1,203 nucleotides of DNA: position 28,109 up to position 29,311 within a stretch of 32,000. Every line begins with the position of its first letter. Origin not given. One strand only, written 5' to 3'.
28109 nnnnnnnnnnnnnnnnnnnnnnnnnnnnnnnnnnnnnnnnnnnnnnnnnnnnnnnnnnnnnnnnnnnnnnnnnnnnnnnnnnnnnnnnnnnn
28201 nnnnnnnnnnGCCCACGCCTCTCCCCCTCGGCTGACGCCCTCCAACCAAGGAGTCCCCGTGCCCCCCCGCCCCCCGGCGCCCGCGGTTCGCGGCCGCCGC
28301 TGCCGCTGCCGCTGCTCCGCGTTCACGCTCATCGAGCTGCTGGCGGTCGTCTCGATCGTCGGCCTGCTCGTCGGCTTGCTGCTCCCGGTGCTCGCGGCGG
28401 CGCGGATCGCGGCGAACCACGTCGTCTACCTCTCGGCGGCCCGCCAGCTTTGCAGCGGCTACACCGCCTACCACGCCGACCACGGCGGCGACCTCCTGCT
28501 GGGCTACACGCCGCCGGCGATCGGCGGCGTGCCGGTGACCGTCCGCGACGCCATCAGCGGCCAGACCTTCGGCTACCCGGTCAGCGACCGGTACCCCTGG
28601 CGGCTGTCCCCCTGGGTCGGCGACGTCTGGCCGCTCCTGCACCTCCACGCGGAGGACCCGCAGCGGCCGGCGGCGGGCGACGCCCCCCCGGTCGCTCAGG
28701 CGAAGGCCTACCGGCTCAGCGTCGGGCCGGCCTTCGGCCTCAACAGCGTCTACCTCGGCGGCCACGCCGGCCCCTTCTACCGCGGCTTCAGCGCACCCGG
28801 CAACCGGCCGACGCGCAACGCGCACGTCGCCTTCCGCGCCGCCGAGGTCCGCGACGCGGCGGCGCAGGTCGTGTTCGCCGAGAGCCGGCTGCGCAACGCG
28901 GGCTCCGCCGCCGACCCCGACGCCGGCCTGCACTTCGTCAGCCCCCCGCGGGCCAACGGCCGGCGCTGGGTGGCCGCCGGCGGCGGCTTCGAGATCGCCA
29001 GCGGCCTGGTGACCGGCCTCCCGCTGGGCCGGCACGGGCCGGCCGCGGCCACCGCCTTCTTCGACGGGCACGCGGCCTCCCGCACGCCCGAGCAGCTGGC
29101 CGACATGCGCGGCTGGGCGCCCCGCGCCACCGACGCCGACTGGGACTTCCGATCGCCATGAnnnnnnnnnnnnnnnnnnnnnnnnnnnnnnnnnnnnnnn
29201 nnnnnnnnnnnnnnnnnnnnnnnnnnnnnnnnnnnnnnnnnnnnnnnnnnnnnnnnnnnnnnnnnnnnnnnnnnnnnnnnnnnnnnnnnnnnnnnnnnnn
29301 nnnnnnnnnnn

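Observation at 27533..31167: Three-gene envelope cluster combining three different sorting signals: PEP-CTERM, prepilin-type and Sec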

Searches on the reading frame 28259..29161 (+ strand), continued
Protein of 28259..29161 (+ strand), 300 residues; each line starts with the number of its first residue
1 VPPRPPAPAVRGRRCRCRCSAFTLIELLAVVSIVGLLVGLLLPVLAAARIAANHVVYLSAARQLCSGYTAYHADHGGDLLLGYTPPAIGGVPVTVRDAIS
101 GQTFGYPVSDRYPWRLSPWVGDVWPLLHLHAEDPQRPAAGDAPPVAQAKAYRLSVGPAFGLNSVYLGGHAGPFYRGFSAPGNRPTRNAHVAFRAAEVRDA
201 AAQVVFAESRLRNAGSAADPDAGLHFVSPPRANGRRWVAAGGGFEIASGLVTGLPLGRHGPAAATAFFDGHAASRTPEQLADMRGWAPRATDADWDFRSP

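Call 96: search_protein_families(library=pfam, proteins=[L038:7195-7671:+, L050:1669-2127:+, L072:2873-3349:+, L074:1387-1860:+, L076:6909-7376:+, L080:7028-7486:+, L053:7085-7618:+, L070:7088-7357:+, L021:7108-8145:+, L035:6898-7767:+], max_evalue=1)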
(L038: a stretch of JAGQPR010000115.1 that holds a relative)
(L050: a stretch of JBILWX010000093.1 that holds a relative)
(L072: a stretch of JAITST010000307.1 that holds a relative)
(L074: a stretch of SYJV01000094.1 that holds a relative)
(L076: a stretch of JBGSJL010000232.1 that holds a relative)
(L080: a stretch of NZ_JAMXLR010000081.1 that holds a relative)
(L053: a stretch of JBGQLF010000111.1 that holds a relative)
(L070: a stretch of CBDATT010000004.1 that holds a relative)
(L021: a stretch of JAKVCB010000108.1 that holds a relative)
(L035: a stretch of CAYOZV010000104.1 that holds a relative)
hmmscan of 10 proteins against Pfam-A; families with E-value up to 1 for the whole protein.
L038:7195-7671:+ (159 aa): 7 families
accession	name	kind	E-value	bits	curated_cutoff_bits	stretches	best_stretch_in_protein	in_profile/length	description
PF13620.12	CarboxypepD_reg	-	2.6e-07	31.3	32.3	1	28-91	2-62/82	Carboxypeptidase regulatory-like domain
PF17210.9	SdrD_B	-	7.7e-05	23.3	29.7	1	35-110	20-90/112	SdrD B-like domain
PF13715.12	CarbopepD_reg_2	-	0.0024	18.3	32.2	1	29-104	2-71/88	CarboxypepD_reg-like domain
PF02369.22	Big_1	-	0.012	16.2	34.9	1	31-68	24-66/93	Bacterial Ig-like domain (group 1)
PF20598.4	DUF6795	-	0.02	15.6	27.4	1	28-72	1-49/103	Domain of unknown function (DUF6795)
PF16371.11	MetallophosN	-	0.043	14.5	35.6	1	30-68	1-34/77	N terminal of Calcineurin-like phosphoesterase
PF18669.6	Trp_ring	-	0.17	12.6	27.1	1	44-67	25-47/51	Trimeric autotransporter adhesin Trp ring domain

L050:1669-2127:+ (153 aa): 0 families

L072:2873-3349:+ (159 aa): 3 families
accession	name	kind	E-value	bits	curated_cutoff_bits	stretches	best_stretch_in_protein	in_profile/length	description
PF20598.4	DUF6795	-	0.016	16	27.4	1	29-71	1-44/103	Domain of unknown function (DUF6795)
PF10670.15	DUF4198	-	0.034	14.7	34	1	28-71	147-194/209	Domain of unknown function (DUF4198)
PF04264.18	YceI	-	0.05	14.4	23.7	1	25-70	87-125/150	YceI-like domain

L074:1387-1860:+ (158 aa): 5 families
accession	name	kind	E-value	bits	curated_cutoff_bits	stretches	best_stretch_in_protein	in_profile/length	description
PF13620.12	CarboxypepD_reg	-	5.5e-05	23.9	32.3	1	33-81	2-49/82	Carboxypeptidase regulatory-like domain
PF20598.4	DUF6795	-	0.032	15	27.4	1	33-81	1-50/103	Domain of unknown function (DUF6795)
PF10670.15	DUF4198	-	0.059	13.9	34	1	33-79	149-198/209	Domain of unknown function (DUF4198)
PF23927.1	DUF7265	-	0.13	12.9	24.6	1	6-81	17-93/109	Domain of unknown function (DUF7265)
PF13715.12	CarbopepD_reg_2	-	0.14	12.7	32.2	1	57-79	21-43/88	CarboxypepD_reg-like domain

L076:6909-7376:+ (156 aa): 1 family
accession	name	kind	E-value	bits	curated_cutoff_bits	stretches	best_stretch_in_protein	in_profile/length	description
PF13620.12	CarboxypepD_reg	-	0.0021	18.8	32.3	1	54-99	2-48/82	Carboxypeptidase regulatory-like domain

L080:7028-7486:+ (153 aa): 0 families

L053:7085-7618:+ (178 aa): 5 families
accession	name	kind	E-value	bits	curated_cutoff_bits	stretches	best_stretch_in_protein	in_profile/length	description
PF13516.12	LRR_6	-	3.8e-07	30.1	23.4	2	116-133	7-24/24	Leucine Rich repeat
PF12799.13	LRR_4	-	0.0019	18.9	27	0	116-147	5-35/44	Leucine Rich repeats (2 copies)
PF23622.1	LRR_At1g61320_AtMIF1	-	0.097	12.5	26.9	1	80-117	87-124/384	At1g61320/AtMIF1, LRR domain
PF19729.6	LRR_FBXL18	-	0.13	11.1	27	1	77-122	27-72/591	F-box/LRR-repeat protein 18, LRR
PF13855.12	LRR_8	-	0.2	11.9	27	0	117-146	30-59/61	Leucine rich repeat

L070:7088-7357:+ (90 aa): 0 families

L021:7108-8145:+ (346 aa): 8 families
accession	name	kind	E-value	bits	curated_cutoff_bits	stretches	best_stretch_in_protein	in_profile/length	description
PF03150.19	CCP_MauG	-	1.3e-55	188.6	25.6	2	57-201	3-147/149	Di-haem cytochrome c peroxidase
PF00034.26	Cytochrom_C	-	0.0001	24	21.3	1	59-124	2-44/90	Cytochrome c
PF21419.2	RoxA-like_Cyt-c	-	0.00011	22.1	26.7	1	266-294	2-30/39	RoxA-like, cytochrome c-like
PF13442.11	Cytochrome_CBB3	-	0.00031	21.4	27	1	218-250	10-27/68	Cytochrome C oxidase, cbb3-type, subunit III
PF09086.16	DUF1924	-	0.0029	18.4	22.5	1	57-84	7-35/96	Domain of unknown function (DUF1924)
PF14522.11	Cytochrome_C7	-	0.013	15.7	24.8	0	73-88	39-54/67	Cytochrome c7 and related cytochrome c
PF09699.15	Paired_CXXCH_1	-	0.19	11.9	20.6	0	74-85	28-39/41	Doubled CXXCH motif (Paired_CXXCH_1)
PF22113.1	Mtrc-MtrF_II-IV_dom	-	0.21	11.5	30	0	75-85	156-166/176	Outer membrane cytochrome MtrC/MtrF-like, domains II/IV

L035:6898-7767:+ (290 aa): 2 families
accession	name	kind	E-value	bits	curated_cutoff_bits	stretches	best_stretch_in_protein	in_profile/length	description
PF14717.12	DUF4465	-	1.6e-34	120.3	25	1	96-258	4-176/176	Domain of unknown function (DUF4465)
PF07589.16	PEP-CTERM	-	0.0067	16.9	20.7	1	264-287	1-24/24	PEP-CTERM motif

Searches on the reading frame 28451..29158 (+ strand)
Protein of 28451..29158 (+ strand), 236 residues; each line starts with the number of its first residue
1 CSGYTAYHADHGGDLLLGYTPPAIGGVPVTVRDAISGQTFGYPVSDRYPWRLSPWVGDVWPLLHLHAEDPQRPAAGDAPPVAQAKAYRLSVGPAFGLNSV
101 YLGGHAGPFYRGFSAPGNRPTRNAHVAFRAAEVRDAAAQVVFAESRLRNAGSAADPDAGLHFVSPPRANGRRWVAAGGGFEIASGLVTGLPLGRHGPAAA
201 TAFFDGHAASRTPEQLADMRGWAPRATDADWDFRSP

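Call 33: find_related_loci(query=A2, collection=metagenome_contigs, flank=6000)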
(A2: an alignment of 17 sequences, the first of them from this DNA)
Query A2 (236 aa) in metagenome_contigs; peptide patterns used: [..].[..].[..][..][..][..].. (x = any residue, [..] = any of these).
65 stretches matched a pattern; 46 encode a relative of the query (tblastn E <= 1e-3); 46 distinct loci.
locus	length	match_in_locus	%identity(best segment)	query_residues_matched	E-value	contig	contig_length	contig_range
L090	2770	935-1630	54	1-233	9e-77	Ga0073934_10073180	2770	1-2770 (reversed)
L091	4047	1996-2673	51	3-233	1e-73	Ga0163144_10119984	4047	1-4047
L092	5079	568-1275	48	3-233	9e-71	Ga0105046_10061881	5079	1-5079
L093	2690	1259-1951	48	2-233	8e-68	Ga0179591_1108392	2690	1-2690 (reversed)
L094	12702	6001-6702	49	1-233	3e-64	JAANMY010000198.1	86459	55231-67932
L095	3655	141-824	44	3-233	1e-60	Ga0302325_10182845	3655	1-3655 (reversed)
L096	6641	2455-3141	45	3-232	3e-53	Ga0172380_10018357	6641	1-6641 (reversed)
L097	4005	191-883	39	3-233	2e-52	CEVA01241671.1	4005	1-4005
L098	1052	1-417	49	94-233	3e-42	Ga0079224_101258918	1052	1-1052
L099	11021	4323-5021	31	3-231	8e-19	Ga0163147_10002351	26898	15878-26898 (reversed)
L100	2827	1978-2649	32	4-234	3e-16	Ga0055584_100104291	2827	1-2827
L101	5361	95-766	32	4-234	5e-16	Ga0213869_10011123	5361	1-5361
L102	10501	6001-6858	26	1-233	5e-15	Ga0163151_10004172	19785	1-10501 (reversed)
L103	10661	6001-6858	26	1-233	5e-15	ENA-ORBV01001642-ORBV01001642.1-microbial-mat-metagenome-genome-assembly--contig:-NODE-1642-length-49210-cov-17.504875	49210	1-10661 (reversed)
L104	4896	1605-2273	31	4-231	6e-15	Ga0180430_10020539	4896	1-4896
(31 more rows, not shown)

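Call 37: search_protein_families(library=pfam, proteins=[L094:6798-7781:+, L096:3585-4616:+, L092:1315-1833:+, L092:1840-3198:+, L092:3335-4981:+, L097:1162-1746:+, L097:1820-3055:+, L097:3055-4005:+, L094:7942-8445:+], max_evalue=0.1)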
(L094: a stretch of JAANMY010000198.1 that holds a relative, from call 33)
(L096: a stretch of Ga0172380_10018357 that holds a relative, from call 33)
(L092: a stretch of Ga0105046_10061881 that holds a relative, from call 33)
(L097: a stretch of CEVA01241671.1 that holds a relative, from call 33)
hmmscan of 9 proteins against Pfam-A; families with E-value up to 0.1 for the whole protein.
L094:6798-7781:+ (328 aa): 1 family
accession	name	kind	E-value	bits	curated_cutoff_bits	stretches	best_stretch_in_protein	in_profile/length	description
PF20311.3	DUF6607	-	3.9e-79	266.4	27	1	29-303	9-275/296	Family of unknown function (DUF6607)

L096:3585-4616:+ (344 aa): 2 families
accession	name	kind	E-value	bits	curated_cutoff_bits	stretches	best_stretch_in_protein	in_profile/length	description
PF20311.3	DUF6607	-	1.2e-79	268.1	27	1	50-339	10-295/296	Family of unknown function (DUF6607)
PF03665.18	UPF0172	-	0.047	14.1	24.4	1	61-138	71-147/192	Uncharacterised protein family (UPF0172)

L092:1315-1833:+ (173 aa): 2 families
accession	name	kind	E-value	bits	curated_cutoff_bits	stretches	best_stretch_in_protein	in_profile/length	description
PF06228.19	ChuX_HutX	-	5.5e-28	98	25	1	31-163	1-130/134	Haem utilisation ChuX/HutX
PF05171.18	HemS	-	6.9e-18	65.2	24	1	35-154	1-117/128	Haemin-degrading HemS.ChuX domain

L092:1840-3198:+ (453 aa): 1 family
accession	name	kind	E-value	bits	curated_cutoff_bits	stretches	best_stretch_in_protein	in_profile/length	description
PF09605.15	Trep_Strep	-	0.0043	17.5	28.7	1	33-163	4-130/185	Hypothetical bacterial integral membrane protein (Trep_Strep)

L092:3335-4981:+ (549 aa): 6 families
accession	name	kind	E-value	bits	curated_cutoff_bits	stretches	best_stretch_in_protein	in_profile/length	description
PF07883.17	Cupin_2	-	4e-17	62.1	27.2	2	317-388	5-68/70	Cupin domain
PF05721.19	PhyH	-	4.2e-07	30.9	22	1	68-203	61-203/213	Phytanoyl-CoA dioxygenase (PhyH)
PF00190.28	Cupin_1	-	1.4e-05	25.2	22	1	324-384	46-107/151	Cupin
PF08007.18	JmjC_2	-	0.0045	17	22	0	446-468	31-55/127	JmjC domain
PF02311.25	AraC_binding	-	0.0055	16.9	21.1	0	324-390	16-75/135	AraC-like ligand binding domain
PF05118.21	Asp_Arg_Hydrox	-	0.035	14.4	22.6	0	186-220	123-157/157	Aspartyl/Asparaginyl beta-hydroxylase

L097:1162-1746:+ (195 aa): 3 families
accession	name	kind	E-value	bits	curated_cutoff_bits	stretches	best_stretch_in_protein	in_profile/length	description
PF06228.19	ChuX_HutX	-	2.3e-30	105.6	25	1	48-182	1-132/134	Haem utilisation ChuX/HutX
PF05171.18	HemS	-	3.2e-24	85.7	24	1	53-188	2-128/128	Haemin-degrading HemS.ChuX domain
PF13875.12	DUF4202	-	0.035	14.4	35.1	1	12-81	45-114/183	Domain of unknown function (DUF4202)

L097:1820-3055:+ (412 aa): 1 family
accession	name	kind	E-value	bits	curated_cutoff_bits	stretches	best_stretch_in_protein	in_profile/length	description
PF01497.23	Peripla_BP_2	-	2.4e-19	70.1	27.5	1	153-385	1-233/235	Periplasmic binding protein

L097:3055-4005:+ (317 aa): 1 family
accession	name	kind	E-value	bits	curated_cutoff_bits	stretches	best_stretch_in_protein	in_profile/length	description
PF01032.23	FecCD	-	1.2e-76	258.2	26.5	1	36-316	1-269/311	FecCD transport family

L094:7942-8445:+ (168 aa): 1 family
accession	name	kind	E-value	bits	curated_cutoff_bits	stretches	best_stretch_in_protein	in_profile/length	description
PF03168.19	LEA_2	-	6.6e-20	71.8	25.4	1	54-149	2-98/98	Late embryogenesis abundant protein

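Call 86: search_solved_structures(query=L094:6798-7781:+, max_evalue=1)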
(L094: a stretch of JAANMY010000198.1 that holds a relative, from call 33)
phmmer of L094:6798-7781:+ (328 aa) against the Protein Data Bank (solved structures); distinct sequences matched with E-value up to 1: 3.
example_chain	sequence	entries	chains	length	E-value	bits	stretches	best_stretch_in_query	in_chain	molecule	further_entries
8xjc_A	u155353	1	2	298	5.1e-61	209.6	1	27-274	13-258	haemophore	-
9hrk_A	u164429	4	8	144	0.18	13.9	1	134-166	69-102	Cytochrome P460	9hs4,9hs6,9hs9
6hiu_B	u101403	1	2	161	0.22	13.6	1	135-166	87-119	Cytochrome P460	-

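Call 87: search_dna_similar(query=L094:6798-7781:+, collection=plasmids, mode=protein, max_evalue=0.00001, max_rows=12)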
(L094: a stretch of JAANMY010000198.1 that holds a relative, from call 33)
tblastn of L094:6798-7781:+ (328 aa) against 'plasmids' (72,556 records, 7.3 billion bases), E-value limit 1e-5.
Records with a match: 5; places in all: 5; records where one place covers at least 80% of the query: 1.
Best place of each record, by identity: <60% 5.
By first word of the organism name: Novosphingobium 2; Sphingomonas 1; Fibrella 1; Bernardetia 1.
By predicted mobility (MOB-suite, as given by PLSDB): non-mobilizable 5.
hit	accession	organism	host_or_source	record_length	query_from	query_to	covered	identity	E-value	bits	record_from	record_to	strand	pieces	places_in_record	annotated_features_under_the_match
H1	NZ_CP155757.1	Sphingomonas parapaucimobilis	Chinese cabbage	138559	42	321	85%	43.0%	1e-48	181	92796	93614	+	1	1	DUF6607 family protein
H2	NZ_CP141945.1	Novosphingobium sp. RL4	Rheum palmatum L.,Single ...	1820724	42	296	78%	40.1%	3e-47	177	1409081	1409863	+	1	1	none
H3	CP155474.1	Fibrella sp. ES10-3-2-2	single cell,soil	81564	37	298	80%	39.0%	1e-51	190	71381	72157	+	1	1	DUF6607 family protein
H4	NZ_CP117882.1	Novosphingobium sp. KACC 22771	Single cell,soil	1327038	42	274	71%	43.2%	5e-49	182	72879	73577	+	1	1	none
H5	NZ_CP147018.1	Bernardetia sp. Wsw4-3y2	Red alga,Red algae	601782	37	289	77%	39.5%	2e-58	209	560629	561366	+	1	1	DUF6607 family protein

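Call 88: get_annotated_region(hit=H5, flank=6000)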
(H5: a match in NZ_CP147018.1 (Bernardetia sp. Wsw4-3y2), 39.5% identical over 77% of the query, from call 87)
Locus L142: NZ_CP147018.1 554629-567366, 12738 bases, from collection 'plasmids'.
description: Bernardetia sp. Wsw4-3y2 plasmid plasmd1, complete sequence
organism: Bernardetia sp. Wsw4-3y2 (NCBI taxid 3127471)
taxonomy: Bacteria; Bacteroidota; Cytophagia; Cytophagales; Bernardetiaceae; Bernardetia; Bernardetia sp. Wsw4-3y2
host: -; source: Red alga,Red algae; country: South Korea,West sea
typing (MOB-suite, as given by PLSDB): non-mobilizable
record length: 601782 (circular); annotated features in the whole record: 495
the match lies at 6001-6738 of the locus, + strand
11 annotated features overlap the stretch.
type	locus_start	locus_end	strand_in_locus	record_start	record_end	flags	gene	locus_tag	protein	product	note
CDS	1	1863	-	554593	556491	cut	-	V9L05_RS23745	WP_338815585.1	AAA family ATPase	-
CDS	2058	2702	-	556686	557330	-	-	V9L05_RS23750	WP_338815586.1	HmuY family protein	-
CDS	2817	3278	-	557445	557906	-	-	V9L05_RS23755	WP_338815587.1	DoxX family protein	-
CDS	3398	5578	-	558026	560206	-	-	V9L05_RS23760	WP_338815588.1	TonB-dependent receptor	GO:0015891 - siderophore transport [Evidence IEA]; GO:0055085 - transmembrane transport [Evidence IEA]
CDS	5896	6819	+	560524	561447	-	-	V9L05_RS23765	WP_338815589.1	DUF6607 family protein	-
CDS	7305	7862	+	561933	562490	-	-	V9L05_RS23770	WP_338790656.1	SiaB family protein kinase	-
CDS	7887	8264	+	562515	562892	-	-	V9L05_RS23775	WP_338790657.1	DUF1987 domain-containing protein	-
CDS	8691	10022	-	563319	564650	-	-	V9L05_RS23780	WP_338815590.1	hypothetical protein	-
CDS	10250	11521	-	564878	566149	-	-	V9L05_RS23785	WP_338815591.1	hypothetical protein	-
CDS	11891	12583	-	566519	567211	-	-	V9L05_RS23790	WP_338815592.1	ABC transporter ATP-binding protein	-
CDS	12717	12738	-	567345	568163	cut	-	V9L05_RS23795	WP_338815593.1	glycerophosphodiester phosphodiesterase family protein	-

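Call 89: get_annotated_region(hit=H1, flank=6000)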
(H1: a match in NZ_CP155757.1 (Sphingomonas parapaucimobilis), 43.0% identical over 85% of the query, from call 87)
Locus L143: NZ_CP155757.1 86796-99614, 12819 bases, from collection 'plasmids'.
description: Sphingomonas parapaucimobilis strain YK209 plasmid unnamed8, complete sequence
organism: Sphingomonas parapaucimobilis (NCBI taxid 28213)
taxonomy: Bacteria; Pseudomonadota; Alphaproteobacteria; Sphingomonadales; Sphingomonadaceae; Sphingomonas; Sphingomonas parapaucimobilis
host: -; source: Chinese cabbage; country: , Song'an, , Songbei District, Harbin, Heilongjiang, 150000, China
typing (MOB-suite, as given by PLSDB): non-mobilizable
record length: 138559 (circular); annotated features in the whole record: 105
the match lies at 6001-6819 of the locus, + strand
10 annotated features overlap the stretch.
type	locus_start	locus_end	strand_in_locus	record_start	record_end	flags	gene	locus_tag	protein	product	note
CDS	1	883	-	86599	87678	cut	-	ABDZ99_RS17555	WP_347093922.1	LacI family DNA-binding transcriptional regulator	GO:0006351 - DNA-templated transcription [Evidence IEA]; GO:0045892 - negative regulation of DNA-templated ...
CDS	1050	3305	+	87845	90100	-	-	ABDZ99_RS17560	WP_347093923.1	glycoside hydrolase family 3 N-terminal domain-containing protein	GO:0005975 - carbohydrate metabolic process [Evidence IEA]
CDS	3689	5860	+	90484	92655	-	-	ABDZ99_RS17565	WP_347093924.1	TonB-dependent hemoglobin/transferrin/lactoferrin family receptor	GO:0006810 - transport [Evidence IEA]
CDS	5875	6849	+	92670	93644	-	-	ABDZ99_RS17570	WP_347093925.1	DUF6607 family protein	-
CDS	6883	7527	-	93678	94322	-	-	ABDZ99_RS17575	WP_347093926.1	OmpA family protein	-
CDS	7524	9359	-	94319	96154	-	-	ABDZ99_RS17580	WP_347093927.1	sodium:proton antiporter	GO:0006814 - sodium ion transport [Evidence IEA]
CDS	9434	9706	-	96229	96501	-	-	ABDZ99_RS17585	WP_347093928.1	hypothetical protein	-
CDS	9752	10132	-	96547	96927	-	-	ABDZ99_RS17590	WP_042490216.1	helix-turn-helix domain-containing protein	-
CDS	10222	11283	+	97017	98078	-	-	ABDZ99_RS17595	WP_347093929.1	SDR family oxidoreductase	-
CDS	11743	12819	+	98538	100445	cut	-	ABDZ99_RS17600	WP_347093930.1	methyl-accepting chemotaxis protein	GO:0007165 - signal transduction [Evidence IEA]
